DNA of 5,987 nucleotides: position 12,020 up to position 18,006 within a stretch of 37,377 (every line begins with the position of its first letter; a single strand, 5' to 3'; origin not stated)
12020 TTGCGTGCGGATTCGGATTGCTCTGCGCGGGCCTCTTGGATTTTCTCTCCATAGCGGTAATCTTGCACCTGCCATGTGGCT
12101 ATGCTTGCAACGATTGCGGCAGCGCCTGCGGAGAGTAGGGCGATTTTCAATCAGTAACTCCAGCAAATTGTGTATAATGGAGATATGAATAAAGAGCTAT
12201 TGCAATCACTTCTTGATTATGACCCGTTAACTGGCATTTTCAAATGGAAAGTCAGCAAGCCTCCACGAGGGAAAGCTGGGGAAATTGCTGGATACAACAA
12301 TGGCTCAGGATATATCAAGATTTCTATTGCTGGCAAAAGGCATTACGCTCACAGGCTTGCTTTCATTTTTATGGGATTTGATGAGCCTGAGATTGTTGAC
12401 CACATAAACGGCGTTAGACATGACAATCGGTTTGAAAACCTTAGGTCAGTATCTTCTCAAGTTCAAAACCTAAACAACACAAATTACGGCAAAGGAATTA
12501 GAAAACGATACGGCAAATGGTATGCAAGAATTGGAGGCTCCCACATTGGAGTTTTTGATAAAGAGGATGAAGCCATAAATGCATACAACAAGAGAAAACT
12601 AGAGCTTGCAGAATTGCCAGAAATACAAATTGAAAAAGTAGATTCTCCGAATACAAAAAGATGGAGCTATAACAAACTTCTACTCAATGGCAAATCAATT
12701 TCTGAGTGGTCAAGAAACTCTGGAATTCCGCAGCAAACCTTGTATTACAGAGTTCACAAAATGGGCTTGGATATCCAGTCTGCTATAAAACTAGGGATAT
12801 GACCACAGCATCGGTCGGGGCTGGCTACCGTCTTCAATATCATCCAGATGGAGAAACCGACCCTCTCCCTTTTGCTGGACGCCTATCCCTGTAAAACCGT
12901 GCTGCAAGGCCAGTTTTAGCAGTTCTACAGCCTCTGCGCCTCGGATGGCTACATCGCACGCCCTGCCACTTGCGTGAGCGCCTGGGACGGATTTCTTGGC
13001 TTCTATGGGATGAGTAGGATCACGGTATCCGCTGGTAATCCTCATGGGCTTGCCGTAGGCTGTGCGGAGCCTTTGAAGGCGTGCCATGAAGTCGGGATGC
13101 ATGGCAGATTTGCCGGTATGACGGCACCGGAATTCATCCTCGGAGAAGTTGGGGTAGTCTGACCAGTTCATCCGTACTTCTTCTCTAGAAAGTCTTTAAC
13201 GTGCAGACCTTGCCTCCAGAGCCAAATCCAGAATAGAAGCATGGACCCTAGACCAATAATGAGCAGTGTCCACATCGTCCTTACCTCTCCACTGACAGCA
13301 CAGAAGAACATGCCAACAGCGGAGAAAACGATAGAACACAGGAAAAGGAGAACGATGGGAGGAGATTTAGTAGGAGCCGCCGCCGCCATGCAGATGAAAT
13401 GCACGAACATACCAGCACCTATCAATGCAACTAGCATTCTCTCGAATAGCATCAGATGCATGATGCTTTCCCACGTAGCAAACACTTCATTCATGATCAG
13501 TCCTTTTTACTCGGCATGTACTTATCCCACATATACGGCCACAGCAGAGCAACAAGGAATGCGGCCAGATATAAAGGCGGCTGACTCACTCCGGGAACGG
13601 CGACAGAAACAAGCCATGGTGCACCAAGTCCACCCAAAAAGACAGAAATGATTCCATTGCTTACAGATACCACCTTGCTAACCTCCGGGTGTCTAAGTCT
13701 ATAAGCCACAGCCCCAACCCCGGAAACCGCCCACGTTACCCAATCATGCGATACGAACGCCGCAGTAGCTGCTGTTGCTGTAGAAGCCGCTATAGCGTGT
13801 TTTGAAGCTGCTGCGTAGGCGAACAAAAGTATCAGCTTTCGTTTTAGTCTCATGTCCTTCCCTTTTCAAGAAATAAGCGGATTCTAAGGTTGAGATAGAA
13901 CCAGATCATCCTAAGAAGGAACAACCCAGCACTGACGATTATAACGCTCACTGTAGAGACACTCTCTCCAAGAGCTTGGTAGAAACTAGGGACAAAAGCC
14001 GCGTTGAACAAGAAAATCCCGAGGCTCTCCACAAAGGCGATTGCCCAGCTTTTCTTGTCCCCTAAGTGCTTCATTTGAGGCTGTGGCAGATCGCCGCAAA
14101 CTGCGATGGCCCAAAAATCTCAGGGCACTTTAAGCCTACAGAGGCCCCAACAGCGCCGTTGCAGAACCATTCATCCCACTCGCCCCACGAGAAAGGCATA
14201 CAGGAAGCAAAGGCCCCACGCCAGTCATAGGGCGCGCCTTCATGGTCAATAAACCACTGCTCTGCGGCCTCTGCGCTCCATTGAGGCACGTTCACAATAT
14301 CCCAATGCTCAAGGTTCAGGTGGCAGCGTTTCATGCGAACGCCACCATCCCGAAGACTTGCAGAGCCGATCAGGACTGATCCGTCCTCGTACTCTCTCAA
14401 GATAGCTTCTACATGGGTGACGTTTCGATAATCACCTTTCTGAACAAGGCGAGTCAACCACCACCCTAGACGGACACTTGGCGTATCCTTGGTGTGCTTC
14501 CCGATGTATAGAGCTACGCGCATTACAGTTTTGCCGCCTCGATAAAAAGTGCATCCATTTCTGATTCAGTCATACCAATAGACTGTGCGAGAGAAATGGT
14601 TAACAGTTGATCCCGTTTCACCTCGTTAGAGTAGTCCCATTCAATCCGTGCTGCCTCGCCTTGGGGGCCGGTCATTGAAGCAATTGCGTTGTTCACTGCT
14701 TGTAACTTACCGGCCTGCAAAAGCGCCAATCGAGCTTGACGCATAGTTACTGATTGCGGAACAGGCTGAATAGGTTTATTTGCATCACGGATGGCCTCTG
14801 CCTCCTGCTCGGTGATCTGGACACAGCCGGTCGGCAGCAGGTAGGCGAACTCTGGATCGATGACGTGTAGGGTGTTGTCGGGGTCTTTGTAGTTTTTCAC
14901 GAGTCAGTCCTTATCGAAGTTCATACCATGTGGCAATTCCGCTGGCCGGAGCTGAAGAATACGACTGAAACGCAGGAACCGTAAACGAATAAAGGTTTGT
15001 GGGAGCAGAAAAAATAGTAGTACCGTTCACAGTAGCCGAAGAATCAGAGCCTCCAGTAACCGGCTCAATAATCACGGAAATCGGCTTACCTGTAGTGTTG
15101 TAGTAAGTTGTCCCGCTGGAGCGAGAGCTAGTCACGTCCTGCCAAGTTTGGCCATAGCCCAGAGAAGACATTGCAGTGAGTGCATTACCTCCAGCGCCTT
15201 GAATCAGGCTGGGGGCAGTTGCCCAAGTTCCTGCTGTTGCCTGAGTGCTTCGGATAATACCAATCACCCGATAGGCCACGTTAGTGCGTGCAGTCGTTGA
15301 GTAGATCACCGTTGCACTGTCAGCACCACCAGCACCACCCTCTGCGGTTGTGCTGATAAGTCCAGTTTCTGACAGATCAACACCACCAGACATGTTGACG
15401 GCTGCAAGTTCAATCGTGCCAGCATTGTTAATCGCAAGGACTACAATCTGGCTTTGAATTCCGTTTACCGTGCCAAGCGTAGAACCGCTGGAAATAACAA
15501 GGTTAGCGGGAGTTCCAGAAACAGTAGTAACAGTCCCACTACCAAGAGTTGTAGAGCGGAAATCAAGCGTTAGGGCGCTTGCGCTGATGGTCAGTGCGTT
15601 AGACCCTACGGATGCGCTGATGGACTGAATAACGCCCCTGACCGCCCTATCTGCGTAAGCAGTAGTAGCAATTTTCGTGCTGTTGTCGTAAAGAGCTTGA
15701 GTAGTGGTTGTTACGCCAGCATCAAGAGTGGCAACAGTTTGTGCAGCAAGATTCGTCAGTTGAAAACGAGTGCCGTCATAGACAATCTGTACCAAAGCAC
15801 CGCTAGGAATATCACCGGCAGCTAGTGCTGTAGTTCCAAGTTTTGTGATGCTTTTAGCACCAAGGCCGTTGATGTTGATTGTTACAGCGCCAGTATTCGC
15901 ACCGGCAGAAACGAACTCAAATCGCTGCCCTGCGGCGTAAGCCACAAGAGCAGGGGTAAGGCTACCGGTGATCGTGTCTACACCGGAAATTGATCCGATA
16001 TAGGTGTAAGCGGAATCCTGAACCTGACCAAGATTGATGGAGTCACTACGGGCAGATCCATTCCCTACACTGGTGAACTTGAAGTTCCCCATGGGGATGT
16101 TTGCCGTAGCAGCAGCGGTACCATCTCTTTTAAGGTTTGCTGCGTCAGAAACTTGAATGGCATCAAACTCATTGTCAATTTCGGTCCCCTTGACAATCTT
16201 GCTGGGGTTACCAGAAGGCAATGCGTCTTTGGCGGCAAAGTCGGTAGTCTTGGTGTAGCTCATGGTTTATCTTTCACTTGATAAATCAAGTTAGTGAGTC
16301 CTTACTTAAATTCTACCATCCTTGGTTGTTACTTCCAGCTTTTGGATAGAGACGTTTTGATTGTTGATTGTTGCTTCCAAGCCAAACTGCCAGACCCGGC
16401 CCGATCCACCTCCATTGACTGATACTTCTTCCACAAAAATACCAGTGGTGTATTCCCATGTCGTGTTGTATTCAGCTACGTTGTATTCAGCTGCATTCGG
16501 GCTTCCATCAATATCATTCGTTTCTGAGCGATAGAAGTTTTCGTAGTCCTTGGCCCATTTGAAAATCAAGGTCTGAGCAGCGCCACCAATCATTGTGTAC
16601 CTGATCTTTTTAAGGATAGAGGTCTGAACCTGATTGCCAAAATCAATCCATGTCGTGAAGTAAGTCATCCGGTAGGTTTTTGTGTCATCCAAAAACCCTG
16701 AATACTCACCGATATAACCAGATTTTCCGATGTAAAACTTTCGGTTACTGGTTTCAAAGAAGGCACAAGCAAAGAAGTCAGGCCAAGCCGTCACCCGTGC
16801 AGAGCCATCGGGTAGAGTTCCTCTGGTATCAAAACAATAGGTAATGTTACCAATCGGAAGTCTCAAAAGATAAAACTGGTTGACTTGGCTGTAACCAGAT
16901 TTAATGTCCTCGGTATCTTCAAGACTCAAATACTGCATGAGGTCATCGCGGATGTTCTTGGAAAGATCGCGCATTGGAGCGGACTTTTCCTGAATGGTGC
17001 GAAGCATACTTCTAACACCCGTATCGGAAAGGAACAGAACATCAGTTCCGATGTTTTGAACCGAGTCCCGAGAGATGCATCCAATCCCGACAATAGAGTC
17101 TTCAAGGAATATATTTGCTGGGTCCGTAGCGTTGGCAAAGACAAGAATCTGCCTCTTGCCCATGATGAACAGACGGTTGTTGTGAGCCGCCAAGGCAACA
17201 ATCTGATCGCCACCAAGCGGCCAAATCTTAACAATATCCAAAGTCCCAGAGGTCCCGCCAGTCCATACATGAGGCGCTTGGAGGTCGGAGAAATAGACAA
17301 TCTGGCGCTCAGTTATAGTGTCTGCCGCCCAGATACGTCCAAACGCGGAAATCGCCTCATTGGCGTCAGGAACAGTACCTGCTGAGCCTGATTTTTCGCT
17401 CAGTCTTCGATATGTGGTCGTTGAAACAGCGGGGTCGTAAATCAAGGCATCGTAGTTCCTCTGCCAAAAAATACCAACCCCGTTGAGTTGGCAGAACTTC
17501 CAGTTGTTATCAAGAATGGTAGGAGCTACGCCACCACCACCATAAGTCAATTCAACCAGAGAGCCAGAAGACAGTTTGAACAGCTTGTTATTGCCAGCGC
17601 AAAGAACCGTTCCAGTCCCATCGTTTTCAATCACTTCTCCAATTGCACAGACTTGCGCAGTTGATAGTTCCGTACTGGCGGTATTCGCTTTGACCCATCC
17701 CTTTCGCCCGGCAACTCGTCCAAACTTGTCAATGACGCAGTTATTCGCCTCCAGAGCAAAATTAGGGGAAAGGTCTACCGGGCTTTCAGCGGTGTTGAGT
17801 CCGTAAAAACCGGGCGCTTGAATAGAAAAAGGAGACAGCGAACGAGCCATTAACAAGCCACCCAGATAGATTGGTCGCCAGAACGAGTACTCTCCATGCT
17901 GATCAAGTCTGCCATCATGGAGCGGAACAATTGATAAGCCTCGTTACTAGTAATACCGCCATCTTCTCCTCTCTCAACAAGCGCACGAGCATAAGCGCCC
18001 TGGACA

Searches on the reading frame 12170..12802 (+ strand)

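Call 7: search_protein_families(library=phrogs, proteins=[window:12170-12802:+], max_evalue=0.001)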
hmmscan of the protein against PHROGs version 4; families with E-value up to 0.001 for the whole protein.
window:12170-12802:+ (210 aa): 13 families
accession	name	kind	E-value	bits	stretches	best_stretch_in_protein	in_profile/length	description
phrog_99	-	DNA, RNA and nucleotide metabolism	3.5e-45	156.3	1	5-149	108-262/383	HNH endonuclease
phrog_59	-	DNA, RNA and nucleotide metabolism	1.3e-11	45.5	1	33-192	168-264/423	HNH endonuclease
phrog_4578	-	DNA, RNA and nucleotide metabolism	1.2e-10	42.4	1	72-146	28-114/130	HNH endonuclease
phrog_959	-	DNA, RNA and nucleotide metabolism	1.1e-08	35.9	1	38-120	34-122/138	HNH endonuclease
phrog_374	-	DNA, RNA and nucleotide metabolism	2.7e-07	30.7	1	76-150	326-410/617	HNH endonuclease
phrog_36769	-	unknown function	5.5e-06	26.9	1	58-105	242-288/367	-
phrog_10730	-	DNA, RNA and nucleotide metabolism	3e-05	24.8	1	54-110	89-148/234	HNH endonuclease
phrog_30377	-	DNA, RNA and nucleotide metabolism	4.7e-05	24.5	1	50-95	2-47/82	HNH endonuclease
phrog_826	-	DNA, RNA and nucleotide metabolism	8.8e-05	23.2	1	43-100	92-155/281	HNH endonuclease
phrog_25114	-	unknown function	0.00012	23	1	50-92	79-120/156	-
phrog_3593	-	DNA, RNA and nucleotide metabolism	0.00017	22.3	1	40-146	75-196/210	HNH endonuclease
phrog_953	-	DNA, RNA and nucleotide metabolism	0.00023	21.6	1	105-148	313-363/420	HNH endonuclease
phrog_31829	-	unknown function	0.00039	21.5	0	23-56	25-57/63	-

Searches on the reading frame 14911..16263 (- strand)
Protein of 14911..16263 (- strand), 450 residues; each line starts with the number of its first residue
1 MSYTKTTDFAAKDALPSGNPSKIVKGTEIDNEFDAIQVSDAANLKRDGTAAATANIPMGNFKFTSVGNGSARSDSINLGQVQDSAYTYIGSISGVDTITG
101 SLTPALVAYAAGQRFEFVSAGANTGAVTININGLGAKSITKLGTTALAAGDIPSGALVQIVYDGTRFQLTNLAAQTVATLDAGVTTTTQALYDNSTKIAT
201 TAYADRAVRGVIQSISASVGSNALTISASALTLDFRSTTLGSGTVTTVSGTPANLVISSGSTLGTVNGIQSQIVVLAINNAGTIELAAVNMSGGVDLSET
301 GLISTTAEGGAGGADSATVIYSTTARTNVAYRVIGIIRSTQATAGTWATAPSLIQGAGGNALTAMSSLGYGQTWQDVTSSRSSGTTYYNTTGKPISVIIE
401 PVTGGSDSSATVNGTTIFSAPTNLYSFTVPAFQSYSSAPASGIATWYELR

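Call 8: search_protein_families(library=phrogs, proteins=[window:14911-16263:-], max_evalue=0.001)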
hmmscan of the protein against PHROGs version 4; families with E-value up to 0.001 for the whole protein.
window:14911-16263:- (450 aa): 1 family
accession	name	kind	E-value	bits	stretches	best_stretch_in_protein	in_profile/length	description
phrog_18834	-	unknown function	1.4e-11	45.7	1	361-450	240-338/338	-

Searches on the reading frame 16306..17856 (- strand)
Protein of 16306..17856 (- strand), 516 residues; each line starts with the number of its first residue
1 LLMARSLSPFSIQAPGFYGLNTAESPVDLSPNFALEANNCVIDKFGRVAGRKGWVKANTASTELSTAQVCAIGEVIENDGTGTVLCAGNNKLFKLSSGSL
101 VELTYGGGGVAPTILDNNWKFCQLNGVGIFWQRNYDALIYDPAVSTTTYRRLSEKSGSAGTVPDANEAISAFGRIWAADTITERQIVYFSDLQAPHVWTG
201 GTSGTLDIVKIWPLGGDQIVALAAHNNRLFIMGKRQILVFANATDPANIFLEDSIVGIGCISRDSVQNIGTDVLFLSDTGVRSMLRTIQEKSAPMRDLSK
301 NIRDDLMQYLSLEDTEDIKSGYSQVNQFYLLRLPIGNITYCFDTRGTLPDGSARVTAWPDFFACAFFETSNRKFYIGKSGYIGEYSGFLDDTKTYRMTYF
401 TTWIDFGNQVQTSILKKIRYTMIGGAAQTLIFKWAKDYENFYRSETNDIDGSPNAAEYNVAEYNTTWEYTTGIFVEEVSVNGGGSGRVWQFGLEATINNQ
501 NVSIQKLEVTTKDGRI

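Call 8: search_protein_families(library=phrogs, proteins=[window:16306-17856:-], max_evalue=0.001)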
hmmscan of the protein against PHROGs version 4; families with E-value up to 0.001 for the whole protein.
window:16306-17856:- (516 aa): 3 families
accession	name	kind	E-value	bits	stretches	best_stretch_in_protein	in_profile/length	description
phrog_5107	-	lysis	5.4e-26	92.1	1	76-511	112-527/533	amidase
phrog_578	-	connector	3.5e-10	40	1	216-349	186-318/486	head closure Hc3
phrog_511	-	head and packaging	2e-08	34.1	1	186-283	583-670/862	internal virion protein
